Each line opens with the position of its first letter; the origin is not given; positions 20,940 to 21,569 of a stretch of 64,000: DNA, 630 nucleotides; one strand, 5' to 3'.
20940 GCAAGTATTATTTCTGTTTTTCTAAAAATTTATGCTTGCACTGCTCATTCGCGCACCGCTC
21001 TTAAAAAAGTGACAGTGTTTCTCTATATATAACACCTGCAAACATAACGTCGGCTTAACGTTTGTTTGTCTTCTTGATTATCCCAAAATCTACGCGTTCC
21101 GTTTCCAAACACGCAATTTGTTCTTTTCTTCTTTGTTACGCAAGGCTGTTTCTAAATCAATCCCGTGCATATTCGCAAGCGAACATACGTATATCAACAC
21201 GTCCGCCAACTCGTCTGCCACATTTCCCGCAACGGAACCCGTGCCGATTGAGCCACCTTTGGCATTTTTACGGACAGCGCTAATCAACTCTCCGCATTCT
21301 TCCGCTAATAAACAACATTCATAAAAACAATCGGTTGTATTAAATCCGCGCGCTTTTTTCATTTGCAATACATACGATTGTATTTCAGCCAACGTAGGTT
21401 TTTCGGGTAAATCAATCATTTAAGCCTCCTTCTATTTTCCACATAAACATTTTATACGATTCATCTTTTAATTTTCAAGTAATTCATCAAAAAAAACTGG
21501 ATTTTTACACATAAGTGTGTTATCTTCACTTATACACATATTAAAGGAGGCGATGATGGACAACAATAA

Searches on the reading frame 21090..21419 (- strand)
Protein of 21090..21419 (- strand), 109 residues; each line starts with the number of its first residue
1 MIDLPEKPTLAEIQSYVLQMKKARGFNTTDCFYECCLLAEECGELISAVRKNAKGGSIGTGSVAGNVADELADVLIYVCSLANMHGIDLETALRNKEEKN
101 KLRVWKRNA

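Call 30: search_protein_families(library=ncbifam, proteins=[window:21090-21419:-], max_evalue=0.01)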
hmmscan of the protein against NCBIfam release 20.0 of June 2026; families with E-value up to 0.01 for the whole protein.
window:21090-21419:- (109 aa): 2 families
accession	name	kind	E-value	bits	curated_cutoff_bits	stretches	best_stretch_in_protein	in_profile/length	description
NF052436.1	YabN_Meth_PPase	exception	0.0014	17.7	525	1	11-103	370-454/486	bifunctional methyltransferase/pyrophosphohydrolase YabN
NF007113.1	PRK09562.1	equivalog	0.0038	16.9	208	1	16-103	140-218/251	nucleoside triphosphate pyrophosphohydrolase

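Call 40: find_encoding_contigs(protein=window:21090-21419:-, flank=2500, max_places=10)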
Protein window:21090-21419:- (109 aa): 23 contigs read that carry it; 10 places shown.
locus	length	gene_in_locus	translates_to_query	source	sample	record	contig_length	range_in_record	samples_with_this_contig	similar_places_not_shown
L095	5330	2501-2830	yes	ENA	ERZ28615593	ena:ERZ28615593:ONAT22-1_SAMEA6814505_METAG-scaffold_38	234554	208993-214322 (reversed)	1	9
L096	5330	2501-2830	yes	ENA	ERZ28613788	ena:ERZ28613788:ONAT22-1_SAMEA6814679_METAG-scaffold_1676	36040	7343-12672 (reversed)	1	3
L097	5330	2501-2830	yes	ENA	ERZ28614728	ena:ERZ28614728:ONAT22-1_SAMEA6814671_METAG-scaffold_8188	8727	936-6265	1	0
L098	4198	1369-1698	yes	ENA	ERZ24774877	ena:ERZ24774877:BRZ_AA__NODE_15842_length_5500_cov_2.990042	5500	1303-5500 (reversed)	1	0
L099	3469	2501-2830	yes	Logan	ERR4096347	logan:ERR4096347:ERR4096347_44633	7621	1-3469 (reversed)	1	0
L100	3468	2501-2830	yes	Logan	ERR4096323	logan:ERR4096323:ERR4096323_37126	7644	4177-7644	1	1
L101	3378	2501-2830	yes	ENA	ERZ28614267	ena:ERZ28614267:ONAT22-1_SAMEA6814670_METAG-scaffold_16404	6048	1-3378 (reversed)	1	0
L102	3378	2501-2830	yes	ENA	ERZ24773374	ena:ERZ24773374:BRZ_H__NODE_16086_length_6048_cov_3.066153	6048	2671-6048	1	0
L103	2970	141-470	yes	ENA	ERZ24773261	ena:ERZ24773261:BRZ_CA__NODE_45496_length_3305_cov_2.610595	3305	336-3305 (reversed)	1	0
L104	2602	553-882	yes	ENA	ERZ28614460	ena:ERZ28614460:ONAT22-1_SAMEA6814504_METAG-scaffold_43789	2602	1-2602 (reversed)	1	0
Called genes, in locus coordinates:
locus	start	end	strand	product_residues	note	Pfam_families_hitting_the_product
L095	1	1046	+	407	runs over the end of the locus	PF07690:MFS_1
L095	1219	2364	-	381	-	PF01663:Phosphodiest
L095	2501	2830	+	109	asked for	PF03819:MazG, PF12643:MazG-like (weak)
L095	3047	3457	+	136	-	-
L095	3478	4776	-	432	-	PF00078:RVT_1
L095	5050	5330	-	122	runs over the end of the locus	PF22296:bAvd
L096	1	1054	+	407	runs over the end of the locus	PF07690:MFS_1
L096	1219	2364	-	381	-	PF01663:Phosphodiest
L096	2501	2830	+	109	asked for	PF03819:MazG, PF12643:MazG-like (weak)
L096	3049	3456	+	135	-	-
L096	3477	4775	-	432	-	PF00078:RVT_1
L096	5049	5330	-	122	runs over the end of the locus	PF22296:bAvd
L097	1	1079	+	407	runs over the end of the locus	PF07690:MFS_1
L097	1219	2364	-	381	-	PF01663:Phosphodiest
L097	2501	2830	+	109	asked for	PF03819:MazG, PF12643:MazG-like (weak)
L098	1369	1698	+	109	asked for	PF03819:MazG, PF12643:MazG-like (weak)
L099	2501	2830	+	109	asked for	PF03819:MazG, PF12643:MazG-like (weak)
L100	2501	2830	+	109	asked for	PF03819:MazG, PF12643:MazG-like (weak)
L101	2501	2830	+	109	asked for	PF03819:MazG, PF12643:MazG-like (weak)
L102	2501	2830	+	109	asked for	PF03819:MazG, PF12643:MazG-like (weak)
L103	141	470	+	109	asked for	PF03819:MazG, PF12643:MazG-like (weak)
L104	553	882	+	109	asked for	PF03819:MazG, PF12643:MazG-like (weak)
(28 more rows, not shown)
